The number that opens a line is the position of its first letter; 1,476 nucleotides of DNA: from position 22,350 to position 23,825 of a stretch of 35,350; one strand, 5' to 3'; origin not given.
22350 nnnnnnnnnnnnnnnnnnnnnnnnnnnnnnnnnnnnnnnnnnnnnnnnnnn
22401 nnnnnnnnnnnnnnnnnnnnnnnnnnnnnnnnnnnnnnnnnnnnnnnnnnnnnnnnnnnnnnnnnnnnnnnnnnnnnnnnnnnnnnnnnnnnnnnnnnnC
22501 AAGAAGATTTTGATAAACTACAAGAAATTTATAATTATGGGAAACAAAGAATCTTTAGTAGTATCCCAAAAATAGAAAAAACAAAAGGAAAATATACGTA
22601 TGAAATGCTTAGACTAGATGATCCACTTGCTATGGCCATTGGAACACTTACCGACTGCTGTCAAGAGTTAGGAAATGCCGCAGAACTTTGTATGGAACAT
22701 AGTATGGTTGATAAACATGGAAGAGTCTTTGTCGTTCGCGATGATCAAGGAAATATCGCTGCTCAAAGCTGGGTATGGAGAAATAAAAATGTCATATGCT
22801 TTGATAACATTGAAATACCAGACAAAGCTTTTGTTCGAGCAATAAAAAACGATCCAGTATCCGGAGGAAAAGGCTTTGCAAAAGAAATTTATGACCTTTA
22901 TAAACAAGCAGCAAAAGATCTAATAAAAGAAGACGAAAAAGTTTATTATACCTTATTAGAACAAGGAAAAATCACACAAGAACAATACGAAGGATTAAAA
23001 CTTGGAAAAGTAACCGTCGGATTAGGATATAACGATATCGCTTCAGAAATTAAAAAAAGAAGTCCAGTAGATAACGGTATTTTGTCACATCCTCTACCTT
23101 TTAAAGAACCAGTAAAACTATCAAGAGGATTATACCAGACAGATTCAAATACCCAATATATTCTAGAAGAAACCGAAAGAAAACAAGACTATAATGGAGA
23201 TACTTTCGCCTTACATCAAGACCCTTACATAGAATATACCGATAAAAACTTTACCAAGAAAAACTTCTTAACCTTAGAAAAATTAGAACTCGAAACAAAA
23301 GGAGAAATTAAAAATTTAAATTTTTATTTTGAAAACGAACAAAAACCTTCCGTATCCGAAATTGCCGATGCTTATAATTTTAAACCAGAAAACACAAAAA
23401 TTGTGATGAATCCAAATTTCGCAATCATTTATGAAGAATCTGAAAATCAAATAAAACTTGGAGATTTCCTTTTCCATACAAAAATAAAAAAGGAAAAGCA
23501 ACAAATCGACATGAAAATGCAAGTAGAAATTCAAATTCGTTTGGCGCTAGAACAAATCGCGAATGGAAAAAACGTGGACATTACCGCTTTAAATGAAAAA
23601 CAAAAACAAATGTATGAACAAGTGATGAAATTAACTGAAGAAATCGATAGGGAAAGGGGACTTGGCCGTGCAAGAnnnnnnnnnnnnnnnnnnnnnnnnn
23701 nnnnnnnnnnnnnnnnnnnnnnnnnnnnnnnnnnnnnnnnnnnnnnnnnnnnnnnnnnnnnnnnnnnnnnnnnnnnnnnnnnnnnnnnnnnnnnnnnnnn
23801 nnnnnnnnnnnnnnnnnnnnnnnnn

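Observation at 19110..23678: Giant 1,522-aa ORF with five copies of a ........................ module and no recognisable family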

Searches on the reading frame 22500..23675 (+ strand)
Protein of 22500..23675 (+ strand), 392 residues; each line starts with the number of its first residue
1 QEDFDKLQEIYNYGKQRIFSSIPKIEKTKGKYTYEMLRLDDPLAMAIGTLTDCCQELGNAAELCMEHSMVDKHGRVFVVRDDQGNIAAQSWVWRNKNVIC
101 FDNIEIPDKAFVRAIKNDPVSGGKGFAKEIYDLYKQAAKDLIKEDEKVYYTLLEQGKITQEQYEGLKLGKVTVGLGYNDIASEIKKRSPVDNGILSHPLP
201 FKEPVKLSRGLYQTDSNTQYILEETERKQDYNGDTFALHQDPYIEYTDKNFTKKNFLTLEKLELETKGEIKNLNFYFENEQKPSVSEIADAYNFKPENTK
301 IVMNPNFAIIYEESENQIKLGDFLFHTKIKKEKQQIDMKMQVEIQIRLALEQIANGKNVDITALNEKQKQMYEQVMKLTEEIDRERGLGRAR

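Call 18: find_related_loci(query=window:22500-23675:+, collection=genome_contigs, flank=8000)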
Query window:22500-23675:+ (392 aa) in genome_contigs; peptide patterns used: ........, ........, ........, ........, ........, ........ (x = any residue, [..] = any of these).
51 stretches matched a pattern; 1 encode a relative of the query (tblastn E <= 1e-3); 1 distinct loci.
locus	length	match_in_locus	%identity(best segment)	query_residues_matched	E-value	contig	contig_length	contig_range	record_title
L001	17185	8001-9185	58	1-391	3e-154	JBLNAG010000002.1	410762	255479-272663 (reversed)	MAG: Ignavibacteriales bacterium isolate MAG183 PRJNA951521_bin41_renamed_1, whole genome shotgun sequence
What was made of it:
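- Tried and rejected: The single genome_contigs scan was spent on a single-sequence query and returned one locus (call 18).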

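Call 32: search_protein_families(library=pfam, alignment_id=A2, max_evalue=10)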
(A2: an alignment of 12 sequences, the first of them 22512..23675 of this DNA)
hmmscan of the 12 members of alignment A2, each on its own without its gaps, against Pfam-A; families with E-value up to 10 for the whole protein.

A. member 1, window:22512-23675:+ (388 aa): 0 families

B. families by the number of members that match (of 12 scanned): 12 families
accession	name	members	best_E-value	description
PF09851.14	SHOCT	6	0.0081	Short C-terminal domain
PF07564.17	DUF1542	1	0.018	Domain of Unknown Function (DUF1542)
PF07239.17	OpcA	1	0.023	Outer membrane protein OpcA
PF16430.10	DUF5027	1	0.064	Domain of unknown function (DUF5027)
PF13882.11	Bravo_FIGEY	1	0.093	Bravo-like intracellular region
PF07228.17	SpoIIE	1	0.095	Stage II sporulation protein E (SpoIIE)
PF12724.12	Flavodoxin_5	1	0.097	Flavodoxin domain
PF11009.14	BrxC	1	0.11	Monothiol bacilliredoxin BrxC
PF20140.4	DUF6530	1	0.12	Family of unknown function (DUF6530)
PF06294.16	CH_2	1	0.14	CH-like domain in sperm protein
PF23753.1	TPR_WDR11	1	0.28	WDR11 TPR domain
PF09943.14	DUF2175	1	2.1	Uncharacterized protein conserved in archaea (DUF2175)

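Call 33: search_solved_structures(query=A2, max_evalue=10)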
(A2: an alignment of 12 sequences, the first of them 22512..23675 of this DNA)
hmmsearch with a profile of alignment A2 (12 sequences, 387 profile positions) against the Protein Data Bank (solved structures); distinct sequences matched with E-value up to 10: 1.
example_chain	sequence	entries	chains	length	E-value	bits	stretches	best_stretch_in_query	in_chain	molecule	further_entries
2w9x_A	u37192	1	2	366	0.0098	18.3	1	165-224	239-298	PUTATIVE ACETYL XYLAN ESTERASE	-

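Call 36: search_protein_representatives(alignment_id=A2)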
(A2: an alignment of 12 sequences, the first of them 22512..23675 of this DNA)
Query: 12 sequences, 387 profile positions. Proteins with E-value up to 0.001 (for the whole library): 2429; up to 1e-10: 976; up to 1e-30: 253. The best 150 are listed.
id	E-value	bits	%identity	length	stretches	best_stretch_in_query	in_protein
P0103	2.2e-174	596.5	-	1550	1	1-387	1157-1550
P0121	8.2e-174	594.6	-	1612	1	2-386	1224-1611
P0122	3.2e-173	592.7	-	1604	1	1-386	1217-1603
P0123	1.6e-171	587.2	-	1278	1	1-387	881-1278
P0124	3.9e-171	585.8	-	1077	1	1-386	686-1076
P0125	1.8e-170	583.7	-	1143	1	1-386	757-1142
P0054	2.1e-170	583.4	-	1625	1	2-386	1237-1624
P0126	5.1e-170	582.2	-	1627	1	1-386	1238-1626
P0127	3.8e-169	579.3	-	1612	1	1-387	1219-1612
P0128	1.6e-168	577.2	-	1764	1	1-386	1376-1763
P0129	6.0e-166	568.8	-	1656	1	1-380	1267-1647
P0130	1.3e-164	564.4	-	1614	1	1-386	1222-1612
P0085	1.4e-164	564.3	-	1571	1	1-386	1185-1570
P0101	1.8e-163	560.6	-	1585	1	1-387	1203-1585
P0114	3.5e-161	553.1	-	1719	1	1-386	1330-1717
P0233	1.1e-76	274.9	-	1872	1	3-377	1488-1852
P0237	1.5e-69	251.4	-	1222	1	4-349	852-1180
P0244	1.9e-60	221.5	-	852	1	2-378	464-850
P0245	1.5e-58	215.2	-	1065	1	4-373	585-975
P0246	2.7e-57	211.1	-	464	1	1-331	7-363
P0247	7.6e-57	209.6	-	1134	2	2-380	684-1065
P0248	3.9e-56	207.3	-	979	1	4-375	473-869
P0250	2.9e-55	204.4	-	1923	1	3-373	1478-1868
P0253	2.1e-53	198.3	-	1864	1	4-337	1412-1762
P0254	4.3e-53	197.2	-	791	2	4-351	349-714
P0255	7.3e-53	196.5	-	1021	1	2-331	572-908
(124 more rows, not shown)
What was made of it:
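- The module defines 2,429 clusters at 50% identity with E<=1e-3 (call 36).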

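Call 37: search_protein_families(library=pfam, proteins=[P0245, P0247, P0248, P0250, P0253, P0254, P0255, P0246], max_evalue=0.01)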
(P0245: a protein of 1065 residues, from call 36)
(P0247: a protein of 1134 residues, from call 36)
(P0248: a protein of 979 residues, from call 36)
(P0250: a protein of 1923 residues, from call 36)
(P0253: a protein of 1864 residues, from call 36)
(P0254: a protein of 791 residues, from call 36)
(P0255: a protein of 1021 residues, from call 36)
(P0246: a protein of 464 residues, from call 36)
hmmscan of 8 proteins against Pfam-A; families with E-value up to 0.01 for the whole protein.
P0245 (1065 aa): 2 families
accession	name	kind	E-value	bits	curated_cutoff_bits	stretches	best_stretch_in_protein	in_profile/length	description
PF13306.12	LRR_5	-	2.9e-21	76.1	27.7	1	3-111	6-116/127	BspA type Leucine rich repeat region (6 copies)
PF13855.12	LRR_8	-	0.00014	22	27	0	43-87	13-58/61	Leucine rich repeat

P0247 (1134 aa): 2 families
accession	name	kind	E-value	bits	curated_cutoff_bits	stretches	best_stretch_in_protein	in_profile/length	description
PF13306.12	LRR_5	-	6.7e-71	236.6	27.7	2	120-245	2-124/127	BspA type Leucine rich repeat region (6 copies)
PF13855.12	LRR_8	-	4.7e-13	49.1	27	0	26-68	13-56/61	Leucine rich repeat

P0248 (979 aa): 0 families

P0250 (1923 aa): 0 families

P0253 (1864 aa): 0 families

P0254 (791 aa): 2 families
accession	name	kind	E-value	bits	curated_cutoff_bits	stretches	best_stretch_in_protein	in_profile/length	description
PF09851.14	SHOCT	-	0.00048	20.2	27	0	488-507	4-23/28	Short C-terminal domain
PF18360.6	hnRNP_Q_AcD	-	0.009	16.6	26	0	601-640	20-57/70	Heterogeneous nuclear ribonucleoprotein Q acidic domain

P0255 (1021 aa): 0 families

P0246 (464 aa): 0 families
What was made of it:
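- Closest known: Modular 'repeat arm plus catalytic domain' bacterial effectors. Same: Distant relatives use LRRs as the arm (call 37).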

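Call 39: find_encoding_contigs(protein=P0247, flank=6000, max_places=2)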
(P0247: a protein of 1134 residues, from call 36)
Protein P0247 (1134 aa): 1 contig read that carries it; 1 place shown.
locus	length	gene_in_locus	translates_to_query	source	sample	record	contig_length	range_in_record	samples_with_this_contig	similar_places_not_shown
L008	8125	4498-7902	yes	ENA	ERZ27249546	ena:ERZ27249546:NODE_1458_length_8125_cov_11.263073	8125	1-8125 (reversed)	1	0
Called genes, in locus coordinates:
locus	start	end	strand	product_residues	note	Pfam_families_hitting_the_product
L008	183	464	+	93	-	PF01330:RuvA_N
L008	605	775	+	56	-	PF07499:RuvA_C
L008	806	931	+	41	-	-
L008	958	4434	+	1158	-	PF00580:UvrD-helicase, PF13245:AAA_19, PF13361:UvrD_C, PF13538:UvrD_C_2 (faint), PF12705:PDDEXK_1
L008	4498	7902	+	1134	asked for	PF13306:LRR_5, PF13855:LRR_8 (faint), PF13306:LRR_5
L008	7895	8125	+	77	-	?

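Call 42: find_encoding_contigs(protein=P0250, flank=6000, max_places=2)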
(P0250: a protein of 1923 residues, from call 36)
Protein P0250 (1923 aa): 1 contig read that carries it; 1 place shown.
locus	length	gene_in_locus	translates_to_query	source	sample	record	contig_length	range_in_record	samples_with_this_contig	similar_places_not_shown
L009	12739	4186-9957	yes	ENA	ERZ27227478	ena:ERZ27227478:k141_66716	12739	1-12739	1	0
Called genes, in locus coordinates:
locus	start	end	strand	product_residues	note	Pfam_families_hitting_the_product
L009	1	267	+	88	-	?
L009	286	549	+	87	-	-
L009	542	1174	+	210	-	PF01205:Impact_N, PF09186:DUF1949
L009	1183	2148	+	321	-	-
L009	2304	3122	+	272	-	PF00072:Response_reg, PF08769:Spo0A_C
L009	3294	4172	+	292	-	-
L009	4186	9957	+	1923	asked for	-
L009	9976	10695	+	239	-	PF01048:PNP_UDP_1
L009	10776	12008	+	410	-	PF03315:SDH_beta, PF03313:SDH_alpha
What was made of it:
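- The partner is absent downstream of one distant relative (L009, call 42).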

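Call 43: find_encoding_contigs(protein=P0255, flank=6000, max_places=2)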
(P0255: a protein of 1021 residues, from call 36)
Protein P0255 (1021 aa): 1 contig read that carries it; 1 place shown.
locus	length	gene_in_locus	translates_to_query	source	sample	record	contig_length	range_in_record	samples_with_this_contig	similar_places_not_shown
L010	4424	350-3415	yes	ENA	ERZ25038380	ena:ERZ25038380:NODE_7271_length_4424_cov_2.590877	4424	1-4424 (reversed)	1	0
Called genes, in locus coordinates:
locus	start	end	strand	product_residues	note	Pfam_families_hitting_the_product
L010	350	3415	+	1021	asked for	-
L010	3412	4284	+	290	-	-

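Call 49: search_protein_families(library=ncbifam, proteins=[L010:3412-4281:+], max_evalue=1)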
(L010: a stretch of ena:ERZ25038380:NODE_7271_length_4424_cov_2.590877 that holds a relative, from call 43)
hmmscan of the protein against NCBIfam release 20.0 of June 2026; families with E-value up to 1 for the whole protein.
L010:3412-4281:+ (290 aa): 1 family
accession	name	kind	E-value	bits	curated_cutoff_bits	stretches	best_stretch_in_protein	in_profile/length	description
TIGR00407.1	proA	equivalog_domain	0.011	14.6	317.45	1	197-264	291-361/398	glutamate-5-semialdehyde dehydrogenase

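Call 57: search_dna_similar(query=window:22512-23675:+, collection=phages, mode=protein, max_evalue=0.001, max_rows=20)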
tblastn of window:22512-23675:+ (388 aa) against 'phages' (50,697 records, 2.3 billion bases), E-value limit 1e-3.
Records with a match: 3; places in all: 3; records where one place covers at least 80% of the query: 0.
Best place of each record, by identity: <60% 3.
By first word of the organism name: Microcystis 2; Cyanophage 1.
By host as written in the record: Microcystis aeruginosa 2; Cyanobacteria 1.
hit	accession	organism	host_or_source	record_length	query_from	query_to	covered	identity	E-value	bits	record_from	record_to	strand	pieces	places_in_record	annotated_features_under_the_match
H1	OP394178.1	Cyanophage MaMV-DH01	Cyanobacteria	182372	18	101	22%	34.1%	5e-7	58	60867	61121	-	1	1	hypothetical protein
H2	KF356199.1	Microcystis phage MaMV-DC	Microcystis aeruginosa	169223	18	101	22%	34.1%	6e-7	58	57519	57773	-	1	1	hypothetical protein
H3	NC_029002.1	Microcystis phage MaMV-DC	Microcystis aeruginosa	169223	18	101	22%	34.1%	6e-7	58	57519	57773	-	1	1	hypothetical protein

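Call 58: search_dna_similar(query=window:22512-23675:+, collection=plasmids, mode=protein, max_evalue=0.001, max_rows=20)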
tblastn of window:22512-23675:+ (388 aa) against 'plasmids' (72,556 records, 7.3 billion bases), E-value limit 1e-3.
No match.

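Call 59: get_annotated_region(hit=H2, flank=3000)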
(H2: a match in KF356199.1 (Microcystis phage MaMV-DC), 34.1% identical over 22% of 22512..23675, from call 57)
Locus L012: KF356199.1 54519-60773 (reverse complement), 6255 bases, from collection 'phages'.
description: Microcystis phage MaMV-DC, complete genome.
organism: Microcystis phage MaMV-DC (NCBI taxid 1357715)
taxonomy: Viruses; Duplodnaviria; Heunggongvirae; Uroviricota; Caudoviricetes; Fukuivirus; Fukuivirus MVDC
host: Microcystis aeruginosa; source: -; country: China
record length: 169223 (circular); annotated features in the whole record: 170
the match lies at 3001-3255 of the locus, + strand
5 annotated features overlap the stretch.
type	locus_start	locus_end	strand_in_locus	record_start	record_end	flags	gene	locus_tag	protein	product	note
CDS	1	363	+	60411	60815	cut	-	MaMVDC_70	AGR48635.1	hypothetical protein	ORF70L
CDS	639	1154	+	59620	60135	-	-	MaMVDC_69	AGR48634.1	hypothetical protein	ORF69L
CDS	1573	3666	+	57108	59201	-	-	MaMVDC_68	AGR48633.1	hypothetical protein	ORF68L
CDS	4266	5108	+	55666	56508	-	-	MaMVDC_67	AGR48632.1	hypothetical protein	ORF67L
CDS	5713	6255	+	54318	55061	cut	-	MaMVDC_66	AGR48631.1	hypothetical protein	ORF66L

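Call 60: search_protein_families(library=pfam, proteins=[L012:1573-3663:+], max_evalue=1)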
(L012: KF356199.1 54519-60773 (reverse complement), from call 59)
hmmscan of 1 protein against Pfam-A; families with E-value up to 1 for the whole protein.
L012:1573-3663:+ (697 aa): 0 families

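Call 62: find_homologous_proteins(query=L012:2980-3663:+, max_evalue=0.001)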
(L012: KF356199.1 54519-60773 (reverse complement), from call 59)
Query L012:2980-3663:+ (228 aa): 1 proteins with E <= 0.001 among 123 candidates.
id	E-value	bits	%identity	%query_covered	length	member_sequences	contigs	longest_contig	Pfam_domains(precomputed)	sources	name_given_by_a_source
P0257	3.5e-90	320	85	72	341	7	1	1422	-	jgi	jgi:hypothetical protein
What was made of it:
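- Tried and rejected: A search seeded with that phage protein found one homolog only (call 62).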

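Call 63: list_cluster_members(proteins=[P0233, P0237, P0244, P0245, P0247, P0248, P0250, P0253, P0255, P0019])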
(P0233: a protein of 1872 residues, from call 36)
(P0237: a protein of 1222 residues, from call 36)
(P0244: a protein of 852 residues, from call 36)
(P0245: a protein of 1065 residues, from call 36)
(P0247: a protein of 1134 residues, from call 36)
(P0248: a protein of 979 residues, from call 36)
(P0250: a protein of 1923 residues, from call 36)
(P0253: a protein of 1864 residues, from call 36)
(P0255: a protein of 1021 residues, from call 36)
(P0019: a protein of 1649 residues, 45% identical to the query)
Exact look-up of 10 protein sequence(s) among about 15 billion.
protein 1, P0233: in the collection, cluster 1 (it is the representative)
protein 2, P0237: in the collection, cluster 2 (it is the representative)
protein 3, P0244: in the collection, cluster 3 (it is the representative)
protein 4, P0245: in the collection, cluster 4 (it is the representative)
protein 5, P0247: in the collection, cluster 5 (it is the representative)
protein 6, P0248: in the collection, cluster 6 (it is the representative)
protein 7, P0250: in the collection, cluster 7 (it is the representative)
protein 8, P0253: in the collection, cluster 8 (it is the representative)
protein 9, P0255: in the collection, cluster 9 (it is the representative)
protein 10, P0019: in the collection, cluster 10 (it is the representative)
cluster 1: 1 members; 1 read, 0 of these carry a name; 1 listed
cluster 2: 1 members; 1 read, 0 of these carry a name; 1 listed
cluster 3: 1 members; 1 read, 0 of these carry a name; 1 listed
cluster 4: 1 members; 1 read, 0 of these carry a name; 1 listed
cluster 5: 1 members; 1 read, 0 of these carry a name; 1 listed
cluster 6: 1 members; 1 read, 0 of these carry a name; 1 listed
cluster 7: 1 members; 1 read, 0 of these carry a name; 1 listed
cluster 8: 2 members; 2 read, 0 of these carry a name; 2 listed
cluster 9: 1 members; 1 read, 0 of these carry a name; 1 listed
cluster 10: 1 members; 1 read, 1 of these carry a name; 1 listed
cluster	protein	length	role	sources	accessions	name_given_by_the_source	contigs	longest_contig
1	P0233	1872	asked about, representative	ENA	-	-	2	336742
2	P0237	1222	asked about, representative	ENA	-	-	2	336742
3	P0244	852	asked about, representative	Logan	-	-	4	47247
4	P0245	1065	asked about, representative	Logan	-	-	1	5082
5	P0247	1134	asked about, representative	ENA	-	-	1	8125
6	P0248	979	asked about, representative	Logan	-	-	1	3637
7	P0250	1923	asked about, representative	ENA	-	-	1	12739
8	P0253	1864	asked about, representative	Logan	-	-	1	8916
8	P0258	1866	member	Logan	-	-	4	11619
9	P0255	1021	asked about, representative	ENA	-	-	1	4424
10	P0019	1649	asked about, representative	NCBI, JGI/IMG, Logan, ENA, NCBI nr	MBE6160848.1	MAG: hypothetical protein E7158_01325 [Firmicutes bacterium] | hypothetical protein [Bacillota bacterium]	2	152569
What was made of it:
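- Tried and rejected: Source names for distant relatives returned none (call 63).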

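Call 64: find_encoding_contigs(protein=P0233, flank=10000, max_places=1)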
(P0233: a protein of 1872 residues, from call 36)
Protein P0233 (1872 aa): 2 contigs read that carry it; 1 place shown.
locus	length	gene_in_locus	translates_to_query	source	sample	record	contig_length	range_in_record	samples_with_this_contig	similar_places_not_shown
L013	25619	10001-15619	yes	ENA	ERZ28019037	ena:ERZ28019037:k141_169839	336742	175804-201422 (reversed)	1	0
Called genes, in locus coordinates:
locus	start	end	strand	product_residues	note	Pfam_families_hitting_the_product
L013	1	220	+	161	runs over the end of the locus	-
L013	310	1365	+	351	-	PF04055:Radical_SAM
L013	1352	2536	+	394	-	PF01926:MMR_HSR1, PF02421:FeoB_N (weak), PF03193:RsgA_GTPase (faint), PF00350:Dynamin_N (faint), PF00009:GTP_EFTU, PF18128:HydF_dimer, PF18133:HydF_tetramer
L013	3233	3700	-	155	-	PF01668:SmpB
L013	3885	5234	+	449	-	-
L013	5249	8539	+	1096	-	PF25390:WD40_RLD, PF13540:RCC1_2, PF25390:WD40_RLD, PF13540:RCC1_2 (weak), PF25390:WD40_RLD, PF25390:WD40_RLD, PF25390:WD40_RLD, PF13540:RCC1_2, +6 more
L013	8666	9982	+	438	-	-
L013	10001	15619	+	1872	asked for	-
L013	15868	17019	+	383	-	PF00171:Aldedh (faint)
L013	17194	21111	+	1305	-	-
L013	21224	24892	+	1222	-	-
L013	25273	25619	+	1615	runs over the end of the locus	-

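Call 67: find_related_loci(query=A2, collection=viral_contigs, flank=10000)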
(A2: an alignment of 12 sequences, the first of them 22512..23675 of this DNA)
Query A2 (388 aa) in viral_contigs; peptide patterns used: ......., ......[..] (x = any residue, [..] = any of these).
39 stretches matched a pattern, but none encodes a relative of the query by tblastn (E <= 1e-3).
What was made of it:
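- No members were found in IMG/VR or PLSDB (calls 58, 67).
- Tried and rejected: The only phage hit was Microcystis phage ORF68L, which matched over 84 residues (aa 18-101 of the domain query) (calls 57, 58, 67).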

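Call 101: search_protein_families(library=pfam, alignment_id=A5, max_evalue=0.001)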
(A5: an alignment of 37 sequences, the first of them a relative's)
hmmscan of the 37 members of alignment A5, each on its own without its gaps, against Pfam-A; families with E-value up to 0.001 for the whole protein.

A. member 1, P0215 (1143 aa): 0 families

B. families by the number of members that match (of 37 scanned): 4 families
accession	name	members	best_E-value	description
PF13306.12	LRR_5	2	6.7e-71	BspA type Leucine rich repeat region (6 copies)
PF13855.12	LRR_8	2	4.7e-13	Leucine rich repeat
PF13475.11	DUF4116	1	7.7e-43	Domain of unknown function (DUF4116)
PF09851.14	SHOCT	1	0.00048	Short C-terminal domain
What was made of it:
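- The repeat arms (LRR_5, DUF4116, helical repeats) resemble those of host- or cell-interaction proteins (calls 37, 101).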
